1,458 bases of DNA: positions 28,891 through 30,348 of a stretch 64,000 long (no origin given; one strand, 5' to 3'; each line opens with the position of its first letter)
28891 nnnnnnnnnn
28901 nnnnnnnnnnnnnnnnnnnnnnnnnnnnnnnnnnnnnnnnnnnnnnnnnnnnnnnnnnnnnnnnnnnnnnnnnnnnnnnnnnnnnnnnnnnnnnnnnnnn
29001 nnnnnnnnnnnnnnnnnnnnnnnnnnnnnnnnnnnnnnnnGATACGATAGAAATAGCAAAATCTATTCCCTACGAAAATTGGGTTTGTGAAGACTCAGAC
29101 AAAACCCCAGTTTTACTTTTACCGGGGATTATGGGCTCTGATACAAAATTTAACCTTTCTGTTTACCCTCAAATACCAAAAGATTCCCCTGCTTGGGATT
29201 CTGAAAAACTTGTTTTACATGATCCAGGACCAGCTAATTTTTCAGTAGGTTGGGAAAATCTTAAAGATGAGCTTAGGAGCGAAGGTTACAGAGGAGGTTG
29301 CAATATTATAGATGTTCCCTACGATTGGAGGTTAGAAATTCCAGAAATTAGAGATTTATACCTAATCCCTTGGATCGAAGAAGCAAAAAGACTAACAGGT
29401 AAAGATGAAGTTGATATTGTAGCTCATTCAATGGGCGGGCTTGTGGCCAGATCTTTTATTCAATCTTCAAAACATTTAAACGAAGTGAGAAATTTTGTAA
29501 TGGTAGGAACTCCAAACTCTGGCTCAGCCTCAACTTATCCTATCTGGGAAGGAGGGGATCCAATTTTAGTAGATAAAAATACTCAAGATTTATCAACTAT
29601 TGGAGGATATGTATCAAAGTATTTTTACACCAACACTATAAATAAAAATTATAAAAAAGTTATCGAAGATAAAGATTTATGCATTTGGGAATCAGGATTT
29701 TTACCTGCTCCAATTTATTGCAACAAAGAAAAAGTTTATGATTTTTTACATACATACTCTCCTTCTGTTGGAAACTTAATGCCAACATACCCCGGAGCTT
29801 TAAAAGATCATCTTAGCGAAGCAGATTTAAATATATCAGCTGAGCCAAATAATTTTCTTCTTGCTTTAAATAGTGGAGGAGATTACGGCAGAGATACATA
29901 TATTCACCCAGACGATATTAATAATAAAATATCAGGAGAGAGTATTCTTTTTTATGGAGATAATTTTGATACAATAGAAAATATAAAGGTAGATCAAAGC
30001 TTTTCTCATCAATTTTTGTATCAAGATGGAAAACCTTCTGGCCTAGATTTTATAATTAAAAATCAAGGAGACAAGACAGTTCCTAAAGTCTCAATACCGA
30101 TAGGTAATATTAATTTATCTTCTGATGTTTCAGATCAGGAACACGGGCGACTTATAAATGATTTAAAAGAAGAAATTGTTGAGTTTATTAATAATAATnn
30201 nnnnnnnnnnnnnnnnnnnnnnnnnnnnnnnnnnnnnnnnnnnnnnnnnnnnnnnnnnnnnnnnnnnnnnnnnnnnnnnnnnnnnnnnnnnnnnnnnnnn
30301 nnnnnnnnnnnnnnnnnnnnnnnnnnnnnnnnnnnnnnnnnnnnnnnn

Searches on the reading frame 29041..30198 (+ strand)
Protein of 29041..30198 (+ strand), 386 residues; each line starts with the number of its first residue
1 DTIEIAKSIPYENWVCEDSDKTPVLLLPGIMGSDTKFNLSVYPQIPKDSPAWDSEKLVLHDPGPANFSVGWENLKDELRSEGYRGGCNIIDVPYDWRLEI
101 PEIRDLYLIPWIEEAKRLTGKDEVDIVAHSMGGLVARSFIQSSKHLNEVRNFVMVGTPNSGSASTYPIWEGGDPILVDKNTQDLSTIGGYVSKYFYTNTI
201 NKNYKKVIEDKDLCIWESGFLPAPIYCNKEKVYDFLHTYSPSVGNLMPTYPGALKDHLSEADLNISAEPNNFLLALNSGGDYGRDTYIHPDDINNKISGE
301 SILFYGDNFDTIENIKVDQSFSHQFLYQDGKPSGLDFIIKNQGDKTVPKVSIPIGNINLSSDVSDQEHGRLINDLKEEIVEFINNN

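Call 12: find_homologous_proteins(query=window:29041-30198:+, max_evalue=0.001)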
Query window:29041-30198:+ (386 aa): 41 proteins with E <= 0.001 among 2367 candidates.
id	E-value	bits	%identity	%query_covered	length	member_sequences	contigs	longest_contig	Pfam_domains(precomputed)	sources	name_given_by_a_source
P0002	8.8e-119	415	53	99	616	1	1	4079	PF02089.22,PF01674.25,PF02450.22,PF07819.20,PF24096.3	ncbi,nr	ncbi:MAG: hypothetical protein KAI16_02000, partial [Candidatus Pacebacteria bacterium]|nr:hypotheti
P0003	7.2e-73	264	48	73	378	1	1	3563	PF02089.22,PF01674.25,PF02450.22,PF07819.20,PF24096.3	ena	-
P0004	2.0e-72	263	51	72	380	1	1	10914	PF02089.22,PF01674.25,PF02450.22,PF07819.20,PF24096.3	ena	-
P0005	6.9e-71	258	48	73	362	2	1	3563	PF02089.22,PF01674.25,PF02450.22,PF07819.20,PF24096.3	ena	-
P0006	3.0e-68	249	48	72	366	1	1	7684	PF02089.22,PF01674.25,PF02450.22,PF07819.20,PF24096.3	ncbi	-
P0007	2.9e-65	239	40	96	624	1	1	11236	PF02089.22,PF02450.22,PF07819.20,PF24096.3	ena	-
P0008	1.0e-62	231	45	69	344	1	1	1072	PF02089.22,PF02450.22,PF07819.20,PF24096.3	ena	-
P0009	3.3e-59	219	39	88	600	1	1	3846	PF02450.22,PF24096.3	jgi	jgi:hypothetical protein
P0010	6.7e-38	149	43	51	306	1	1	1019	PF05057.21,PF02450.22,PF00561.27,PF00775.28,PF13620.13,PF07819.20,PF24096.3,PF22904.4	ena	-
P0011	3.4e-34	137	47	39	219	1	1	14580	PF02089.22,PF01674.25,PF02450.22,PF00561.27,PF07819.20,PF24096.3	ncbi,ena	-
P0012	5.4e-34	136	35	95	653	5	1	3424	PF02450.22,PF13620.13,PF07819.20,PF24096.3,PF06739.18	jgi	jgi:pimeloyl-ACP methyl ester carboxylesterase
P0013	3.8e-25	107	31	94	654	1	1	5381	PF02089.22,PF00801.27,PF02450.22,PF07819.20,PF18911.7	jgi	jgi:PKD repeat protein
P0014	2.5e-24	104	30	95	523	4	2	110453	PF02089.22,PF02450.22,PF00561.27,PF07819.20,PF24096.3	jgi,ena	-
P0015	8.9e-23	99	30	92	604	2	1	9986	PF02089.22,PF02450.22,PF07819.20,PF24096.3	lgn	-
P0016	3.5e-22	97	29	86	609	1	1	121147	PF02089.22,PF01674.25,PF02450.22,PF07819.20,PF24096.3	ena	-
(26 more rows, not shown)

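Call 15: find_encoding_contigs(protein=P0004, flank=10000, max_places=4)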
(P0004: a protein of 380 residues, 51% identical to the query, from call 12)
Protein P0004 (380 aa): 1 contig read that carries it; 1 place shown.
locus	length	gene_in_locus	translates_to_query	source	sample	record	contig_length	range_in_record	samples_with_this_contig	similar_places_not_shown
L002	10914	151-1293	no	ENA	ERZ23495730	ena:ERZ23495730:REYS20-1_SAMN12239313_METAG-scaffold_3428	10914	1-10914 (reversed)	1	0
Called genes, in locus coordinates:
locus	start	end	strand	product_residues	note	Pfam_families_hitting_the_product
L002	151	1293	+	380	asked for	PF01674:Lipase_2 (weak), PF07819:PGAP1 (weak), PF02089:Palm_thioest (weak), PF02450:LCAT (weak), PF24096:DUF7379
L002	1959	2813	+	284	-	PF00800:PDT, PF01842:ACT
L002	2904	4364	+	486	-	PF00133:tRNA-synt_1, PF09334:tRNA-synt_1g, PF00133:tRNA-synt_1, PF01406:tRNA-synt_1e (weak)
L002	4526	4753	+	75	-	PF01176:eIF-1a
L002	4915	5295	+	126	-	PF00416:Ribosomal_S13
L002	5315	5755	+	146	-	PF00411:Ribosomal_S11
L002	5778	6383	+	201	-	PF00163:Ribosomal_S4, PF01479:S4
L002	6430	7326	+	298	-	PF01193:RNA_pol_L, PF13656:RNA_pol_L_2 (faint), PF01000:RNA_pol_A_bac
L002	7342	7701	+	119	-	PF01196:Ribosomal_L17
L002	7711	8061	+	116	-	PF00572:Ribosomal_L13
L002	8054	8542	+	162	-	PF00380:Ribosomal_S9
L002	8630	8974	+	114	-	PF04956:TrbC (weak), PF18895:T4SS_pilin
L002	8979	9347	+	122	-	PF18895:T4SS_pilin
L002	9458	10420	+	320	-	PF05496:RuvB_N, PF06068:TIP49 (faint), PF00004:AAA, PF07728:AAA_5, PF17864:AAA_lid_4, PF05491:WHD_RuvB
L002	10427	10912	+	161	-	PF00293:NUDIX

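Call 16: find_encoding_contigs(protein=P0006, flank=10000, max_places=4)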
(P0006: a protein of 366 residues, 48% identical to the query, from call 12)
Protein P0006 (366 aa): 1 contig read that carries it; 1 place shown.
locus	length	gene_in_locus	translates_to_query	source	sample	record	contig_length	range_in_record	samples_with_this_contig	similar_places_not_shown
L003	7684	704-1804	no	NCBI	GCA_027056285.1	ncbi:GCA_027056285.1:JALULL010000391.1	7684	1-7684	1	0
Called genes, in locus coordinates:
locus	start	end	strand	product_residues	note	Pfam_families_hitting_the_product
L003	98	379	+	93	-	-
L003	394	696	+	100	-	-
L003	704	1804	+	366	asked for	PF02089:Palm_thioest, PF01674:Lipase_2, PF07819:PGAP1, PF02450:LCAT (faint), PF24096:DUF7379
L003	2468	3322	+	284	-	PF00800:PDT, PF01842:ACT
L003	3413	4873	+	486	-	PF00133:tRNA-synt_1, PF09334:tRNA-synt_1g, PF00133:tRNA-synt_1, PF01406:tRNA-synt_1e (weak)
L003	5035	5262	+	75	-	PF01176:eIF-1a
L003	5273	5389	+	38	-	PF00444:Ribosomal_L36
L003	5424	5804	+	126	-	PF00416:Ribosomal_S13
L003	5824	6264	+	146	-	PF00411:Ribosomal_S11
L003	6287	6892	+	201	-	PF00163:Ribosomal_S4, PF01479:S4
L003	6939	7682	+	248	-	?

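Call 17: find_encoding_contigs(protein=P0003, flank=10000, max_places=4)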
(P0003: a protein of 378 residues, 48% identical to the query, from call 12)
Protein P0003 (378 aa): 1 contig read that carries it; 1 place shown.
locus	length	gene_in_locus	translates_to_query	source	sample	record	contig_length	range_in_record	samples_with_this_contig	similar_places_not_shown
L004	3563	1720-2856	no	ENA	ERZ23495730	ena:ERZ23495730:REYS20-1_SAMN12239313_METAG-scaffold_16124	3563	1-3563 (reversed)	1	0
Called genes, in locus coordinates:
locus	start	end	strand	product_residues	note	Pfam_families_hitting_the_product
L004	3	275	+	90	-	?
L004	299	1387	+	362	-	PF02089:Palm_thioest, PF01674:Lipase_2 (weak), PF07819:PGAP1, PF02450:LCAT, PF24096:DUF7379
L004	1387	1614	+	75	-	-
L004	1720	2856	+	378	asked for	PF01674:Lipase_2, PF02089:Palm_thioest, PF07819:PGAP1 (weak), PF02450:LCAT (weak), PF24096:DUF7379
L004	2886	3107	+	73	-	-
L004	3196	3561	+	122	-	?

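Call 28: find_related_loci(query=A3, collection=genome_contigs, flank=10000)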
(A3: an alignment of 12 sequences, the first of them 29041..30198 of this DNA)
Query A3 (386 aa) in genome_contigs; peptide patterns used: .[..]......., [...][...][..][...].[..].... (x = any residue, [..] = any of these).
600 stretches matched a pattern (row limit reached: there are more); 403 encode a relative of the query (tblastn E <= 1e-3); the best 80 are kept; 80 distinct loci.
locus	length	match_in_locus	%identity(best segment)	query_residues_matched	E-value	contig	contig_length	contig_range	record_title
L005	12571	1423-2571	40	15-386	4e-72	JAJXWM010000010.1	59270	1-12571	MAG: Proteobacteria bacterium isolate BP5.bin83 NODE_772_length_59270_cov_2.449926, whole genome shotgun sequence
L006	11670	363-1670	33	22-383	2e-52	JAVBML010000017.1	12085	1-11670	MAG: Gammaproteobacteria bacterium isolate EPI_MAG_00051 c_000010213644, whole genome shotgun sequence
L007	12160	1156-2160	36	22-384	5e-45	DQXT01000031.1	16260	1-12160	MAG TPA_asm: Deltaproteobacteria bacterium isolate HyVt-14 Ga0136651_10000922, whole genome shotgun sequence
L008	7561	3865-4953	33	19-383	1e-44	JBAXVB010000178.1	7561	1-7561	MAG: Deltaproteobacteria bacterium isolate ELA676 MAG676_178, whole genome shotgun sequence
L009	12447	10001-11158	29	3-383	3e-40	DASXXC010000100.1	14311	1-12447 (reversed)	MAG TPA_asm: Thermoanaerobaculia bacterium isolate SMAG_U4788 k141_205363, whole genome shotgun sequence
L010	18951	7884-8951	32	21-385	5e-35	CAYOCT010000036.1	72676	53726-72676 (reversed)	MAG TPA_asm: uncultured Nitrospiraceae bacterium isolate binchicken_co16_39 genome assembly, contig: NODE_621_length_726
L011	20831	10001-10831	32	23-347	1e-27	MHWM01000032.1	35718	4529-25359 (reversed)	MAG: Candidatus Zambryskibacteria bacterium RIFCSPLOWO2_02_FULL_39_14 rifcsplowo2_02_scaffold_965, whole genome shotgun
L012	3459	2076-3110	28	4-385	2e-27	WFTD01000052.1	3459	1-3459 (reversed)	MAG: Patescibacteria group bacterium isolate S139_126 k151_325685, whole genome shotgun sequence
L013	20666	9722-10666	28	16-383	9e-26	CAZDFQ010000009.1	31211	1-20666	MAG TPA_asm: uncultured Candidatus Saccharibacteria bacterium isolate SRP093762_co1_25 genome assembly, contig: NODE_872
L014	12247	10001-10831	32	67-384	1e-24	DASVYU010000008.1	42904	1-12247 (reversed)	MAG TPA_asm: Patescibacteria group bacterium isolate SMAG_U2610 k141_451671, whole genome shotgun sequence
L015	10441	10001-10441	35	10-173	3e-21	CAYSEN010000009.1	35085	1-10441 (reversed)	MAG TPA_asm: uncultured Candidatus Saccharibacteria bacterium isolate SRP342105_co1_265 genome assembly, contig: NODE_15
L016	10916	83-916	27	71-383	2e-21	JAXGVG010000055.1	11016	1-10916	MAG: Alphaproteobacteria bacterium isolate AnMBR.bin438 bin438_55, whole genome shotgun sequence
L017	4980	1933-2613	33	19-210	7e-20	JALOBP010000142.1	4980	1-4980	MAG: Methanoregula sp. isolate SO_2017_LW3 bin 26 NODE_63219_length_4980_cov_0.874511_LW162_2017, whole genome shotgun s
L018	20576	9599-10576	27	5-383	8e-19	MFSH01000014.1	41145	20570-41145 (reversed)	MAG: Candidatus Moranbacteria bacterium RIFOXYB1_FULL_43_19 rifoxyb1_full_scaffold_301, whole genome shotgun sequence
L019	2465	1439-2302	26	23-371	5e-18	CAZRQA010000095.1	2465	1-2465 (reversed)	MAG TPA_asm: uncultured Bdellovibrionales bacterium isolate SRP319275_co2_324 genome assembly, contig: NODE_60918_length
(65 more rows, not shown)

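Call 29: find_related_loci(query=window:29041-30198:+, collection=metagenome_contigs, flank=10000)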
Query window:29041-30198:+ (386 aa) in metagenome_contigs; peptide patterns used: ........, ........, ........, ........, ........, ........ (x = any residue, [..] = any of these).
83 stretches matched a pattern, but none encodes a relative of the query by tblastn (E <= 1e-3).

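Call 30: find_encoding_contigs(protein=P0002, flank=10000, max_places=3)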
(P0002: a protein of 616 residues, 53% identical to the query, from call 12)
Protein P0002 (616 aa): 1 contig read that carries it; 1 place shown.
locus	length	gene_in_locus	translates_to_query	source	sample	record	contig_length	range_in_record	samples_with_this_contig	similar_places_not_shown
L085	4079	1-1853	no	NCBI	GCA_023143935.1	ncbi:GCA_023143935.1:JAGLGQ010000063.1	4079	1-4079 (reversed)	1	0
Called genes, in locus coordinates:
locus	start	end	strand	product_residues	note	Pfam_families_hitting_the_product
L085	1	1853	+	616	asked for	PF01674:Lipase_2 (weak), PF02450:LCAT, PF02089:Palm_thioest (faint), PF07819:PGAP1, PF24096:DUF7379 (weak)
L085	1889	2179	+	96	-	-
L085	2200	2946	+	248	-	-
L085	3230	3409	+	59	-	-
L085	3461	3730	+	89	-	-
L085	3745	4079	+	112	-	PF03033:Glyco_transf_28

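Call 31: find_encoding_contigs(protein=P0011, flank=10000, max_places=3)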
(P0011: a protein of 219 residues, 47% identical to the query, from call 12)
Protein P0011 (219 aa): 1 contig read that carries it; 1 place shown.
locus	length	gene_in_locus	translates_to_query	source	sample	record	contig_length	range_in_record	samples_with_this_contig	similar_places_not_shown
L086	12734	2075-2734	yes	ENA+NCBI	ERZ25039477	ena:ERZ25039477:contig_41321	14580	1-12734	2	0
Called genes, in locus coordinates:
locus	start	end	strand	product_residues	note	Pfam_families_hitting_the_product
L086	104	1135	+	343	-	PF07603:Lcl_C, PF26707:DUF8237 (faint), PF07603:Lcl_C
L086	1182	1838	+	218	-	PF01835:MG2 (faint)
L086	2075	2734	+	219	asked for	PF00561:Abhydrolase_1 (faint), PF01674:Lipase_2, PF02450:LCAT, PF02089:Palm_thioest (faint), PF07819:PGAP1 (weak), PF24096:DUF7379 (weak)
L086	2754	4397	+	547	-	PF18884:TSP3_bac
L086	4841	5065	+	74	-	-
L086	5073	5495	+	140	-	PF01694:Rhomboid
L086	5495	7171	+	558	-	-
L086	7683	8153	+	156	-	PF02470:MlaD (faint)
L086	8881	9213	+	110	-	-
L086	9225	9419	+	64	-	-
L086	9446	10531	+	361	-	PF00082:Peptidase_S8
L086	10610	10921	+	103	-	-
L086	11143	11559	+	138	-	-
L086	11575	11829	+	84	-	-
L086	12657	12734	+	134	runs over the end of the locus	-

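Call 32: find_encoding_contigs(protein=P0007, flank=10000, max_places=3)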
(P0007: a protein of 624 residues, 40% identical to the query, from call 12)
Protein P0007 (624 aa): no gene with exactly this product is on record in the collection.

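Call 57: predict_structure(alignment_id=A3)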
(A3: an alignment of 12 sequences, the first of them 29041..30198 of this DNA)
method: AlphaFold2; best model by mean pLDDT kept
length: 386 residues; sequences in the alignment: 12
mean_pLDDT: 60.1   pTM: 0.73
mean pLDDT of the five models: 60.1, 58.8, 52.1, 49.8, 46.9
residues with pLDDT >= 90: 20; 70-90: 125; 50-70: 102; < 50: 139
segments of 3 or more residues with pLDDT < 50: 1-13, 38-41, 158-195, 248-258, 296-366
pLDDT, mean of each block of 10 residues (from residue 1): 34 58 86 54 55 64 61 88 88 84 88 89 86 82 78 62 34 32 34 51 69 63 58 70 62 48 56 72 81 51 35 33 39 31 35 34 47 78 76
secondary structure, 60 per line:
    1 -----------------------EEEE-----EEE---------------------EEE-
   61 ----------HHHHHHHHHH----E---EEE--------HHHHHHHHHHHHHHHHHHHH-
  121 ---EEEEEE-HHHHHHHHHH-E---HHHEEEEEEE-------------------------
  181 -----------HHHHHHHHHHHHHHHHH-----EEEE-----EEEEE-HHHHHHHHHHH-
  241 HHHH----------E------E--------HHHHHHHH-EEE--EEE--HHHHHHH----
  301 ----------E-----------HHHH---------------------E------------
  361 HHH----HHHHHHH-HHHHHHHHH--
elements in order: E24-27 E33-35 E57-59 H71-80 E89-91 H100-119 E124-129 H131-140 E149-155 H192-208 E214-217 E223-227 H229-239 H241-244 H271-278 E280-282 E285-287 H290-296 H323-326 H368-374 H376-384

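Call 59: search_solved_structures(query=A3, max_evalue=0.001)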
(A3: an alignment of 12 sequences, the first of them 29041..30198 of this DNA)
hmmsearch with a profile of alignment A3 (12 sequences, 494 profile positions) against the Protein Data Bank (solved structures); distinct sequences matched with E-value up to 0.001: 42.
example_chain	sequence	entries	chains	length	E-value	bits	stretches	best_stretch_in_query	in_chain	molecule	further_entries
3d2c_A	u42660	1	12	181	1.8e-10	43.7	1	71-157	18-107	Lipase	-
3qmm_A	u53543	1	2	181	1.9e-10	43.6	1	69-157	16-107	Lipase estA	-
5ct8_A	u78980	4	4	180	1.9e-10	43.6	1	73-157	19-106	Quadruple mutant lipase A | Esterase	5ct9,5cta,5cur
1i6w_A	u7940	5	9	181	3.7e-10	42.7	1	74-157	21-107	LIPASE A | lipase | Esterase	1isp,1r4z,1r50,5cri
1t4m_A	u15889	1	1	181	3.7e-10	42.6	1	74-157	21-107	LIPASE A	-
3d2a_A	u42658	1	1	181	3.9e-10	42.6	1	74-157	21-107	Lipase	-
1t2n_A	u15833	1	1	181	3.9e-10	42.6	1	74-157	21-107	Lipase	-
3qzu_A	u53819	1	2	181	4.3e-10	42.5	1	74-157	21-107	Lipase estA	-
5ct4_A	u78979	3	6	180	4.3e-10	42.4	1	74-157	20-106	Esterase | Wild-type Bacillus subtilis lipase A with 10% [BMIM][Cl] chain A | Lipase EstA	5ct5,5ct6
2qxt_A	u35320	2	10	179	5.3e-10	42.2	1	74-157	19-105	Lipase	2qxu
6nkc_A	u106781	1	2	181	6.9e-10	41.8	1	75-157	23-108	Lipase, Lip_vut1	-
3d2b_A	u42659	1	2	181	9.5e-10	41.3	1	74-157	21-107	Lipase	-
7r1k_A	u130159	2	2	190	1.8e-09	40.4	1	70-156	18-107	Lipase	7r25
4x90_A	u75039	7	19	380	1.5e-08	37.4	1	58-170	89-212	Group XV phospholipase A2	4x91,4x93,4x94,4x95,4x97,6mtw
4x92_A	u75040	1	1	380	1.6e-07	33.9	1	58-170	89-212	Group XV phospholipase A2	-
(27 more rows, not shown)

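Call 60: fold_search(model_id=the predicted structure, library=pdb)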
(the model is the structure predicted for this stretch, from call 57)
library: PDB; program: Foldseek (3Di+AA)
matches with E <= 10: 1418; with E <= 0.001: 27
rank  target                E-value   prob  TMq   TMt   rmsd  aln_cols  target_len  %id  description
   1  5mlx_A                3.4e-05  1.00  0.24  0.27   8.2       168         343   21  Open loop conformation of PhaZ7 Y105E mutant (released 2017-05-10)
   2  4bvj_A                5.8e-05  1.00  0.25  0.28  10.8       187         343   21  Structure of Y105A mutant of PhaZ7 PHB depolymerase (released 2013-09-18)
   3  4brs_B                1.0e-04  1.00  0.25  0.29   8.0       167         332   22  Structure of wild type PhaZ7 PHB depolymerase (released 2013-09-18)
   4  5mlx_B                1.0e-04  1.00  0.24  0.28   8.2       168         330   21  Open loop conformation of PhaZ7 Y105E mutant (released 2017-05-10)
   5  4bym_A                1.1e-04  1.00  0.25  0.27   8.0       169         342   22  Structure of PhaZ7 PHB depolymerase Y105E mutant (released 2013-09-18)
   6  5h6g_B                1.4e-04  1.00  0.26  0.39   3.2       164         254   16  Crystal structure of a thermostable lipase from Marine Streptomyces (released 2017-09-20)
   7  4bvl_A                1.5e-04  1.00  0.26  0.30   8.2       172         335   23  Structure of 202-208 deletion mutant of PhaZ7 PHB depolymerase (released 2013-09-18)
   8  4btv_B                1.6e-04  1.00  0.24  0.29   8.1       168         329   22  Structure of PhaZ7 PHB depolymerase in complex with 3HB trimer (released 2013-09-18)
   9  1cvl                  2.0e-04  1.00  0.24  0.29   4.9       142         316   20  CRYSTAL STRUCTURE OF BACTERIAL LIPASE FROM CHROMOBACTERIUM VISCOSUM ATCC 6918 (released 1997-04-01)
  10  4btv_A                2.1e-04  1.00  0.25  0.29   8.0       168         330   22  Structure of PhaZ7 PHB depolymerase in complex with 3HB trimer (released 2013-09-18)
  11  4bvj_B                2.2e-04  1.00  0.26  0.29   9.0       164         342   22  Structure of Y105A mutant of PhaZ7 PHB depolymerase (released 2013-09-18)
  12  4bvk_A                2.9e-04  1.00  0.26  0.29   8.3       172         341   22  Structure of Y190E mutant of PhaZ7 PHB depolymerase (released 2013-09-18)
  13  7v3k_B                3.0e-04  1.00  0.26  0.33   4.3       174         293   17  crystal structure of MAJ1 (released 2022-08-17)
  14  2es4_B                3.4e-04  1.00  0.25  0.30   3.1       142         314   19  Crystal structure of the Burkholderia glumae lipase-specific foldase in complex with its cognate lipase (released 2006-03-07)
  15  4bvk_B                3.7e-04  1.00  0.26  0.29   8.3       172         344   22  Structure of Y190E mutant of PhaZ7 PHB depolymerase (released 2013-09-18)
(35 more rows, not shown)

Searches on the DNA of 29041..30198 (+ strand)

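Call 40: search_rna_families(sources=[L003, L004, L085], threshold=evalue, max_evalue=1)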
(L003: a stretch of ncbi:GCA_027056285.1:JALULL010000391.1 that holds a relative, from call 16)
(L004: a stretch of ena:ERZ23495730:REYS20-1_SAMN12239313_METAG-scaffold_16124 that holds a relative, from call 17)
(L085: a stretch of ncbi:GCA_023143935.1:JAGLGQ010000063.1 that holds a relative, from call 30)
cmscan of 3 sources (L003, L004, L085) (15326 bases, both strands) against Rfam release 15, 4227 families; matches with E-value up to 1: 0.
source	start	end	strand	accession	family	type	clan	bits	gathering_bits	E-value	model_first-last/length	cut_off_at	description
